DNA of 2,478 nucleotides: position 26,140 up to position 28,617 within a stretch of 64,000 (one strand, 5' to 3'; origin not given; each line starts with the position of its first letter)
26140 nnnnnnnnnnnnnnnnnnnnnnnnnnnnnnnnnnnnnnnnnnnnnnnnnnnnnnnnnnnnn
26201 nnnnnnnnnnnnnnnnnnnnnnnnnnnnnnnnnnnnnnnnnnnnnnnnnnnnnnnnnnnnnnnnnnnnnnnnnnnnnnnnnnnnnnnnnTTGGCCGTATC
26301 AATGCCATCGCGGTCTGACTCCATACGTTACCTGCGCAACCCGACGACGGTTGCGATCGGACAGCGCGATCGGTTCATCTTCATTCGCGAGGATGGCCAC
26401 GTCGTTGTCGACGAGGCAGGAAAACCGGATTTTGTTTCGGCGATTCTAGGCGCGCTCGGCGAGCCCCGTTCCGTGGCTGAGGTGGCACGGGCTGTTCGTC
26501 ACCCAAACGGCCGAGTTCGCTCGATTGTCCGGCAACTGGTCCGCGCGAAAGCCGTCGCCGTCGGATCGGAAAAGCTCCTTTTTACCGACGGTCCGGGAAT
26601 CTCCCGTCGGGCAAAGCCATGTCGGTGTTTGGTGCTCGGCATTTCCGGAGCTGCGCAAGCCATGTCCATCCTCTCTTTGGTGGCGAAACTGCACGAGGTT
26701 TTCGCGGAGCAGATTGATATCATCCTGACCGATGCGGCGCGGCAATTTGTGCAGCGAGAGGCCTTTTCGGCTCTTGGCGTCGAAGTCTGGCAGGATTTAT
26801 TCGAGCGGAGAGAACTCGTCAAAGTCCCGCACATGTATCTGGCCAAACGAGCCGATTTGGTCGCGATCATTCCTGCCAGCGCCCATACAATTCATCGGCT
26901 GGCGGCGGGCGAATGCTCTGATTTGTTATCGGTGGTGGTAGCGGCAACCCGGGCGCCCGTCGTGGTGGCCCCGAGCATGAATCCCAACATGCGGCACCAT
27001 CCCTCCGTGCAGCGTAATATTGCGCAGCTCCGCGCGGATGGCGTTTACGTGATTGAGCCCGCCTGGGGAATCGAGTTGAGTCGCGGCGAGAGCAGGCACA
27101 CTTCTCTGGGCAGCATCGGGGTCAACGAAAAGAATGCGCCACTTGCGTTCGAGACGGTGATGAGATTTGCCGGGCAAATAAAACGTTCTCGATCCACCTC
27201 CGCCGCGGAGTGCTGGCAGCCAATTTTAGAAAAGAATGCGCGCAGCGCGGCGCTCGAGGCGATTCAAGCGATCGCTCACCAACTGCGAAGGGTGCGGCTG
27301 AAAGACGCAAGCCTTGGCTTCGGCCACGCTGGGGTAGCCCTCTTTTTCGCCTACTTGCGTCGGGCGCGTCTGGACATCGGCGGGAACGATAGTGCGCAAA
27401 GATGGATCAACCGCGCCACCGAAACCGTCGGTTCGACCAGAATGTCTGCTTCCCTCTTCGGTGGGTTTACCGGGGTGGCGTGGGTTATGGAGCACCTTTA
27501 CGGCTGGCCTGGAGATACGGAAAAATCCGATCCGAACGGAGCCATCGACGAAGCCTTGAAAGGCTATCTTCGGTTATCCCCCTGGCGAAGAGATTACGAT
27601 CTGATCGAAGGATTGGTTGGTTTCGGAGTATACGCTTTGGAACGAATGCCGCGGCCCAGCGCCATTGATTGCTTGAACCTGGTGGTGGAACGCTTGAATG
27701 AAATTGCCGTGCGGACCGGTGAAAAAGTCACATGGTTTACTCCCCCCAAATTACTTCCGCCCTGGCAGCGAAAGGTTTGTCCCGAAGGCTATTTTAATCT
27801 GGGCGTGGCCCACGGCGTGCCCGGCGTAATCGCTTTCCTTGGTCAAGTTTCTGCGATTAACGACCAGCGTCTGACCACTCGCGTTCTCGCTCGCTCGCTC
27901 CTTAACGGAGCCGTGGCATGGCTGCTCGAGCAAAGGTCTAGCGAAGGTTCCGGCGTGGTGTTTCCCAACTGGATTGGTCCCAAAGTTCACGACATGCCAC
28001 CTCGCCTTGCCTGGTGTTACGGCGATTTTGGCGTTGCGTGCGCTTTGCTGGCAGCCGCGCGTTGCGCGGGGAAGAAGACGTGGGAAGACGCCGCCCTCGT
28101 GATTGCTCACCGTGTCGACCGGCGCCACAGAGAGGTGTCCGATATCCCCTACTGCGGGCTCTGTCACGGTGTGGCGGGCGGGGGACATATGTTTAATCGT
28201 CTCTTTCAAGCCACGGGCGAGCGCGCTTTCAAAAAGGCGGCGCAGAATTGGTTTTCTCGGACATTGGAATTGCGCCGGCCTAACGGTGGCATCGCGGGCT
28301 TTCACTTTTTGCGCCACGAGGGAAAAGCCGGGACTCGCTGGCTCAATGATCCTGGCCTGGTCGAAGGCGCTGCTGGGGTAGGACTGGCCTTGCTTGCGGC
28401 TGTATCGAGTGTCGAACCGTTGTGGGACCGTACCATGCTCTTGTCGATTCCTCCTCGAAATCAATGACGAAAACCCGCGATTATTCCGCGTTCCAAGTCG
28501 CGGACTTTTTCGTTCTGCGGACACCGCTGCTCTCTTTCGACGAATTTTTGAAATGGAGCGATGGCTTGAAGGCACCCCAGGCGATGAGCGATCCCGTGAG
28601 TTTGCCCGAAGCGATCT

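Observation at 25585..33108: Compact class-I-lanthipeptide-type RiPP cluster (tandem precursors, LanD-LanC fusion, LanB, TPR) in a PVC-like genome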

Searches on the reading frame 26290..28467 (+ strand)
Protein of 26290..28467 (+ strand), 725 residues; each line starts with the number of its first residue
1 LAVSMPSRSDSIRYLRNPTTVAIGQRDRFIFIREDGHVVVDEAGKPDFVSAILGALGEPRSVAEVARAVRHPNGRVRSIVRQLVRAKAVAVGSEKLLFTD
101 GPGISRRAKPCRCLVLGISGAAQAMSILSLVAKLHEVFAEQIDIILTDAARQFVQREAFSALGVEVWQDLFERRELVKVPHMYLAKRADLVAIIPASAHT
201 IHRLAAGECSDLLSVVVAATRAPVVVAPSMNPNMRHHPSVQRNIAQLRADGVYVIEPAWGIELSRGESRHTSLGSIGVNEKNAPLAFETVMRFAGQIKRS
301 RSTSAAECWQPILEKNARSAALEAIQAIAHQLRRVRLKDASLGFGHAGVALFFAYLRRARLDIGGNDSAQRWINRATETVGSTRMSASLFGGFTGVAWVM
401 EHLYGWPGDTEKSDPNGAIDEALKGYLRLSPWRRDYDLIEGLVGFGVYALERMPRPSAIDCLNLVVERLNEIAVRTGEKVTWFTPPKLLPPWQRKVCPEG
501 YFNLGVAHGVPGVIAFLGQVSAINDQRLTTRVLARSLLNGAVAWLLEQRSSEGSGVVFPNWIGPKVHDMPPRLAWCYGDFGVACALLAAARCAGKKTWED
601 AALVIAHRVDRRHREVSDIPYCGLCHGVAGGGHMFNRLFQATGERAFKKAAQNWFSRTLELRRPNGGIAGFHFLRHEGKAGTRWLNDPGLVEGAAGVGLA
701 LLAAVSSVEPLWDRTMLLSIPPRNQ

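Call 3: search_protein_families(library=pfam, proteins=[window:26290-28467:+], max_evalue=0.01)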
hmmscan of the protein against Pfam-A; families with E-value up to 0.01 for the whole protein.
window:26290-28467:+ (725 aa): 2 families
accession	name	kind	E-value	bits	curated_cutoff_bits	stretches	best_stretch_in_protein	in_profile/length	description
PF05147.19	LANC_like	-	7e-39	133.8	23.2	1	339-717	4-350/350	Lanthionine synthetase C-like protein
PF02441.25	Flavoprotein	-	2.9e-22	79.5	22.7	1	114-255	3-146/162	Flavoprotein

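Call 5: search_protein_families(library=ncbifam, proteins=[window:26290-28467:+], max_evalue=0.1)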
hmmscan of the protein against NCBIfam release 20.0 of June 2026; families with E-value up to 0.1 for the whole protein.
window:26290-28467:+ (725 aa): 8 families
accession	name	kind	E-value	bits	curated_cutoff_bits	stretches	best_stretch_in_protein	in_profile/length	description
TIGR00521.1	coaBC_dfp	equivalog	1.1e-30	107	219.7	1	114-269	6-163/392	bifunctional phosphopantothenoylcysteine decarboxylase/phosphopantothenate--cysteine ligase CoaBC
NF038150.1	lanthi_synth_IV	equivalog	1.6e-23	83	650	1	344-654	511-800/851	class IV lanthionine synthetase LanL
TIGR02113.1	coaC_strep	equivalog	2e-22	79.8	261.4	1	114-260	3-151/177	phosphopantothenoylcysteine decarboxylase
TIGR03897.1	lanti_2_LanM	subfamily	6.3e-16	57.3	304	1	340-704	593-929/932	type 2 lanthipeptide synthetase LanM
NF038151.1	lanthi_synth_III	equivalog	1.5e-15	56.7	575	2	505-705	524-734/833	class III lanthionine synthetase LanKC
NF033753.1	RiPP_decarbCypD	equivalog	1.9e-06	27.3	215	1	141-243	38-140/182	CypD family RiPP peptide-cysteine decarboxylase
NF004685.0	PRK06029.1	subfamily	8.2e-05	22.8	188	1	112-216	2-107/187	UbiX family flavin prenyltransferase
NF041206.1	VdcB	exception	0.0068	16.1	290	1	114-214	2-103/184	non-oxidative hydroxyarylic acid decarboxylases subunit B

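Call 7: find_homologous_proteins(query=window:26290-28467:+, max_evalue=0.00001)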
Query window:26290-28467:+ (725 aa): 151 proteins with E <= 0.00001 among 8000 candidates; the best 120 are listed.
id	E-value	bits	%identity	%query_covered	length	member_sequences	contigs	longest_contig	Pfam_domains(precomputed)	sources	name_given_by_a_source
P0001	0.0e+0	1645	100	99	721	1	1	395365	PF02441.25,PF05147.20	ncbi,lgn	-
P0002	5.2e-144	499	55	58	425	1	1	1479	PF05147.20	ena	-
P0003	5.6e-142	492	56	57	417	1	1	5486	PF05147.20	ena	-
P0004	1.0e-139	485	56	56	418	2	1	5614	PF05147.20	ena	-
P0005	2.8e-128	447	52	59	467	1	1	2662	PF05147.20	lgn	-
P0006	6.6e-126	439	52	58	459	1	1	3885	PF05147.20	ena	-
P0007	1.0e-125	439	51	59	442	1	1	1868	PF05147.20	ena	-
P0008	3.1e-124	434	51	57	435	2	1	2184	PF05147.20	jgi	-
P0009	3.7e-123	430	52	57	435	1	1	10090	PF05147.20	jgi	-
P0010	8.4e-123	429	51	57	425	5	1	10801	PF05147.20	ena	-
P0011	5.4e-122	426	50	58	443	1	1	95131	PF05147.20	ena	-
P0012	6.5e-122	426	52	57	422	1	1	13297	PF05147.20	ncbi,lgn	ncbi:MAG: lanthionine synthetase C family protein [Pyrinomonadaceae bacterium]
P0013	8.9e-121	422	50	57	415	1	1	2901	PF05147.20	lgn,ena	-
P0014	2.1e-120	421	48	58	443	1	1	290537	PF05147.20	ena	-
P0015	2.9e-120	421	50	58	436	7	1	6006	PF05147.20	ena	-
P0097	2.0e-27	114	45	21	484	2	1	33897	PF13847.13,PF13489.13,PF05724.18,PF06325.20,PF05175.21,PF02441.25,PF13649.13,PF08241.19,PF08242.19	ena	-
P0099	6.0e-27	112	35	35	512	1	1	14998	PF13847.13,PF13489.13,PF05724.18,PF05175.21,PF02441.25,PF13649.13,PF08241.19,PF08242.19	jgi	jgi:3-polyprenyl-4-hydroxybenzoate decarboxylase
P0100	6.6e-27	112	37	37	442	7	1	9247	PF13847.13,PF13489.13,PF05724.18,PF05175.21,PF02441.25,PF13649.13,PF08241.19,PF08242.19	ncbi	ncbi:MAG TPA: flavoprotein, partial [Kofleriaceae bacterium]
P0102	4.4e-23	99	40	21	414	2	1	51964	PF04127.23,PF02441.25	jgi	-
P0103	1.1e-20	92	43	20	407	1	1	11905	PF04127.23,PF02441.25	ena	-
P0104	1.4e-20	91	38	22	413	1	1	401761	PF04127.23,PF02441.25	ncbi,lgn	-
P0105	3.1e-20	90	39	21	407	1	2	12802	PF04127.23,PF02441.25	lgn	-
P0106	3.2e-20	90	41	21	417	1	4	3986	PF04127.23,PF02441.25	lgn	-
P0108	8.2e-19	85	35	25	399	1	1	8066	PF04127.23,PF02441.25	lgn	-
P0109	1.9e-18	84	38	21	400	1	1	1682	PF04127.23,PF02441.25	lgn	-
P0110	3.1e-18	83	35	25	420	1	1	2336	PF04127.23,PF02441.25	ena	-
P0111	4.0e-18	83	39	21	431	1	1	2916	PF04127.23,PF02441.25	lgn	-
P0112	1.1e-17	82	39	21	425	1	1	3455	PF04127.23,PF02441.25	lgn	-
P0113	2.3e-17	80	39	21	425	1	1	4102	PF04127.23,PF02441.25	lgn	-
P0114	2.3e-17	80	39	21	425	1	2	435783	PF04127.23,PF02441.25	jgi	jgi:phosphopantothenoylcysteine decarboxylase/phosphopantothenate--cysteine ligase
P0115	2.9e-17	80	36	21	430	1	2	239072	PF04127.23,PF02441.25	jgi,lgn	jgi:phosphopantothenoylcysteine decarboxylase/phosphopantothenate--cysteine ligase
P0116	3.7e-17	80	44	16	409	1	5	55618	PF04127.23,PF02441.25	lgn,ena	-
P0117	3.8e-17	80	42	17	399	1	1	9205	PF04127.23,PF02441.25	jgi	jgi:phosphopantothenoylcysteine decarboxylase/phosphopantothenate--cysteine ligase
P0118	4.0e-17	80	39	21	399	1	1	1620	PF04127.23,PF02441.25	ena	-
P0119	5.8e-17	79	39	21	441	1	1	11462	PF04127.23,PF02441.25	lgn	-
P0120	9.2e-17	78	37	21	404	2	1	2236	PF04127.23,PF02441.25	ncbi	-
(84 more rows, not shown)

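Call 8: find_encoding_contigs(protein=P0001, flank=10000, max_places=4)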
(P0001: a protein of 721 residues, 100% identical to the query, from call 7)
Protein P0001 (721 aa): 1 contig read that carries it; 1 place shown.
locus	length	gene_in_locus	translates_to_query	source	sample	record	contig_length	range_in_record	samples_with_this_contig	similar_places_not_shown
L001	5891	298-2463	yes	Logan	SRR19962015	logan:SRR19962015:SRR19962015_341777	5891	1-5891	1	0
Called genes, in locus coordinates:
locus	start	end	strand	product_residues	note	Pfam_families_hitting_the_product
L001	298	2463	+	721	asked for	PF02441:Flavoprotein, PF05147:LANC_like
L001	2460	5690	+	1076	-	PF04738:Lant_dehydr_N, PF14028:Lant_dehydr_C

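Call 11: find_encoding_contigs(protein=P0011, flank=8000, max_places=2)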
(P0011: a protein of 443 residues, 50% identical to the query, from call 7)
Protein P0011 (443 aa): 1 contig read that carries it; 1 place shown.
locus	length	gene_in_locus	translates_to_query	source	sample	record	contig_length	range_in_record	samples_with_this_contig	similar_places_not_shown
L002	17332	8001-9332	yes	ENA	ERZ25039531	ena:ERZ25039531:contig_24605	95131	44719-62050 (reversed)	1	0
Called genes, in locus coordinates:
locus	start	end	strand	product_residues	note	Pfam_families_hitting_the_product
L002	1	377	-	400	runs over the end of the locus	PF00155:Aminotran_1_2, PF01041:DegT_DnrJ_EryC1 (weak)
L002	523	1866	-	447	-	PF00355:Rieske, PF13429:TPR_15 (faint), PF21033:RMD1-3 (faint), PF24575:TPR_Slam (faint), PF12895:ANAPC3 (faint), PF14559:TPR_19 (weak), PF13432:TPR_16 (weak), PF13424:TPR_12, +8 more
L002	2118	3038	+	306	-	PF04402:SIMPL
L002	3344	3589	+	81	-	PF00011:HSP20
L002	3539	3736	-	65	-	-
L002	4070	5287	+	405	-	PF02190:LON_substr_bdg, PF13401:AAA_22 (faint), PF05496:RuvB_N (faint), PF00004:AAA, PF07728:AAA_5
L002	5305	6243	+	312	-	PF22667:Lon_lid, PF05362:Lon_C, PF13541:ChlI (weak)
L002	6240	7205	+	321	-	PF00378:ECH_1, PF16113:ECH_2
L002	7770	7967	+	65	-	-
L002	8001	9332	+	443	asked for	PF05147:LANC_like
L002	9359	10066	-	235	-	PF17167:Glyco_hydro_94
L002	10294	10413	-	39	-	PF17167:Glyco_hydro_94 (weak)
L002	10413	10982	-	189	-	-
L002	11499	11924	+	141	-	-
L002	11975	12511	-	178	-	-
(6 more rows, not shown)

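Call 12: find_encoding_contigs(protein=P0003, flank=8000, max_places=2)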
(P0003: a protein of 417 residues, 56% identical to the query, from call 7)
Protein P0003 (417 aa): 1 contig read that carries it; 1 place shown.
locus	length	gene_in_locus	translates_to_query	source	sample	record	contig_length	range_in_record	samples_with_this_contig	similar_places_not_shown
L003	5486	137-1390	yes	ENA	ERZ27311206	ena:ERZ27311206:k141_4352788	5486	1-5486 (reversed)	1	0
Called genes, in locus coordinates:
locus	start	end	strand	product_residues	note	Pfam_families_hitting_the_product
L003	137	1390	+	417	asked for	PF05147:LANC_like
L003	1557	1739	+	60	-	-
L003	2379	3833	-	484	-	PF00675:Peptidase_M16, PF05193:Peptidase_M16_C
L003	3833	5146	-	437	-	PF00675:Peptidase_M16, PF05193:Peptidase_M16_C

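Call 13: find_encoding_contigs(protein=P0097, flank=8000, max_places=2)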
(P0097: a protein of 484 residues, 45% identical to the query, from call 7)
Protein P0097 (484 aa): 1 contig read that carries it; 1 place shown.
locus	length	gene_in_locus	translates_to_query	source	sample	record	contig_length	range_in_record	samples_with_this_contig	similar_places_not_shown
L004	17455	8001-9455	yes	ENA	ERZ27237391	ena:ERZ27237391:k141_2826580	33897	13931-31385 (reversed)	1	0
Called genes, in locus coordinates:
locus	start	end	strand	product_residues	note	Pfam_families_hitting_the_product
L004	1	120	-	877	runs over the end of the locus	?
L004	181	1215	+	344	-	PF00962:A_deaminase, PF19326:AMP_deaminase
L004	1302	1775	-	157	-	-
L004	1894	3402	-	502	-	PF04675:DNA_ligase_A_N, PF01068:DNA_ligase_A_M, PF04679:DNA_ligase_A_C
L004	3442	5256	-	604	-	PF13717:Zn_ribbon_4, PF14237:GYF_2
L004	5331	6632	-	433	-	PF00709:Adenylsucc_synt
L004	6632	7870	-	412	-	PF13393:tRNA-synt_His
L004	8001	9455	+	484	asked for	PF02441:Flavoprotein, PF05724:TPMT, PF05175:MTS (weak), PF13489:Methyltransf_23, PF13649:Methyltransf_25, PF13847:Methyltransf_31, PF08241:Methyltransf_11, PF08242:Methyltransf_12, +1 more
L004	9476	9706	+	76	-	-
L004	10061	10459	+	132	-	PF00903:Glyoxalase (faint)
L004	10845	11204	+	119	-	PF12680:SnoaL_2 (weak)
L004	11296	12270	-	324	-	PF00126:HTH_1, PF03466:LysR_substrate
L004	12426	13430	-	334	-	PF00291:PALP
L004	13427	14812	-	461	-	PF00206:Lyase_1, PF10397:ADSL_C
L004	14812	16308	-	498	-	PF00206:Lyase_1, PF14698:ASL_C2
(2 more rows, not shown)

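Call 18: search_solved_structures(query=window:26290-28467:+, max_evalue=0.01, show_alignments=0)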
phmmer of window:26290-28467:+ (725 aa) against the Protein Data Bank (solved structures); distinct sequences matched with E-value up to 0.01: 19.
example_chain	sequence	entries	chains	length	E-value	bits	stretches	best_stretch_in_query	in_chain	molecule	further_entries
8byk_A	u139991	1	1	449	1.1e-24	89.7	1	342-716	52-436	Lanthionine synthetase C-like protein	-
6jls_A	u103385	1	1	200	4.8e-19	71.1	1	114-269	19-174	Putative flavoprotein decarboxylase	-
7cfu_F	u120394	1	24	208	1.3e-18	69.6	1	107-275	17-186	DNA/pantothenate metabolism flavoprotein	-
6tgv_A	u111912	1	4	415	2.6e-18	68.7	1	113-260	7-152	Coenzyme A biosynthesis bifunctional protein CoaBC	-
1qzu_A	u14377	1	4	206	1.5e-13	52.9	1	114-276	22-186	hypothetical protein MDS018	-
1p3y_1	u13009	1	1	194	2.9e-12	48.7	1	113-266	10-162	MrsD protein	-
5h75_A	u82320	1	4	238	3.2e-12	48.5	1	112-266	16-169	Mersacidin decarboxylase,Immunoglobulin G-binding protein A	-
1g63_A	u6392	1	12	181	3.4e-10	41.8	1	123-268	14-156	EPIDERMIN MODIFYING ENZYME EPID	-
3qjg_A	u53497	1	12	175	5.7e-10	41.1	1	116-255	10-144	Epidermin biosynthesis protein EpiD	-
1g5q_A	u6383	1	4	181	2.6e-09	38.9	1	123-268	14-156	EPIDERMIN MODIFYING ENZYME EPID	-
1mvl_A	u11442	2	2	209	8e-09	37.3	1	178-258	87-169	PPC decarboxylase AtHAL3a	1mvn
6eoa_A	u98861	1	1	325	1e-08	36.9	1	150-259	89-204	Phosphopantothenoylcysteine decarboxylase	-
1e20_A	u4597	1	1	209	1e-08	36.9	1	178-258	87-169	HALOTOLERANCE PROTEIN HAL3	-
2g02_A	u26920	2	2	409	5.3e-05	24.7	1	385-635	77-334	Nisin biosynthesis protein nisC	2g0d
3t33_A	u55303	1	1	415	0.00026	22.4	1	568-652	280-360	G protein coupled receptor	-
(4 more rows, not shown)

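Call 24: find_encoding_contigs(protein=P0099, flank=7000, max_places=2)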
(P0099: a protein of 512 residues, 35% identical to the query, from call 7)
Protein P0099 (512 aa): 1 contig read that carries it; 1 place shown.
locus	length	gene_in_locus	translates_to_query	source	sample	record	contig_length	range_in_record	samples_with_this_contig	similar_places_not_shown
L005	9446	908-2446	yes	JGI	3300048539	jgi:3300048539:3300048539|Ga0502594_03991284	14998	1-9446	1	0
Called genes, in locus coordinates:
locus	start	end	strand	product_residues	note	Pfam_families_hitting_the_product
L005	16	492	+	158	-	PF20463:PDH_C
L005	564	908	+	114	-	-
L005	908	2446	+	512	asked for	PF02441:Flavoprotein, PF05724:TPMT (faint), PF05175:MTS (weak), PF13489:Methyltransf_23, PF08241:Methyltransf_11, PF08242:Methyltransf_12, PF13649:Methyltransf_25, PF13847:Methyltransf_31 (weak)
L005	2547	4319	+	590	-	PF13091:PLDc_2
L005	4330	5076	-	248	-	PF05019:Coq4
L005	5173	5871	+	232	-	PF00440:TetR_N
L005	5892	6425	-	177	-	PF13328:HD_4, PF01966:HD (weak)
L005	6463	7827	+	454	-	PF00082:Peptidase_S8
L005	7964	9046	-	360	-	-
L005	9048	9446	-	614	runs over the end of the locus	PF00069:Pkinase, PF07714:PK_Tyr_Ser-Thr, PF01636:APH (faint)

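Call 25: find_encoding_contigs(protein=P0100, flank=7000, max_places=2)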
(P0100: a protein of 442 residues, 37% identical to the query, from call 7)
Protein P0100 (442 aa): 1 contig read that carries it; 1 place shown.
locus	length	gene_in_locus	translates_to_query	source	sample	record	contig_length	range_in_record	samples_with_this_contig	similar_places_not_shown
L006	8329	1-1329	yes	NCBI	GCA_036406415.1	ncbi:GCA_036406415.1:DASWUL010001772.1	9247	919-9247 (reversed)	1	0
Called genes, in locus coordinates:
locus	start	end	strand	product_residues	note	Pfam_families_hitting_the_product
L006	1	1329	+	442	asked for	PF02441:Flavoprotein, PF05724:TPMT, PF05175:MTS (faint), PF13489:Methyltransf_23, PF08241:Methyltransf_11, PF08242:Methyltransf_12, PF13649:Methyltransf_25, PF13847:Methyltransf_31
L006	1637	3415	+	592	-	PF01844:HNH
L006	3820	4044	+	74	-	-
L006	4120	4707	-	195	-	PF00440:TetR_N, PF17932:TetR_C_24, PF14246:TetR_C_7 (faint), PF21351:TetR_C_41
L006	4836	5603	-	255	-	PF01784:DUF34_NIF3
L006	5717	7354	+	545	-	PF01642:MM_CoA_mutase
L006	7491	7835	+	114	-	-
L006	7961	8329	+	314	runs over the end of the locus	PF14870:PSII_BNR, PF25852:DUF6242_C (weak), PF15902:Sortilin-Vps10 (faint), PF02012:BNR (faint)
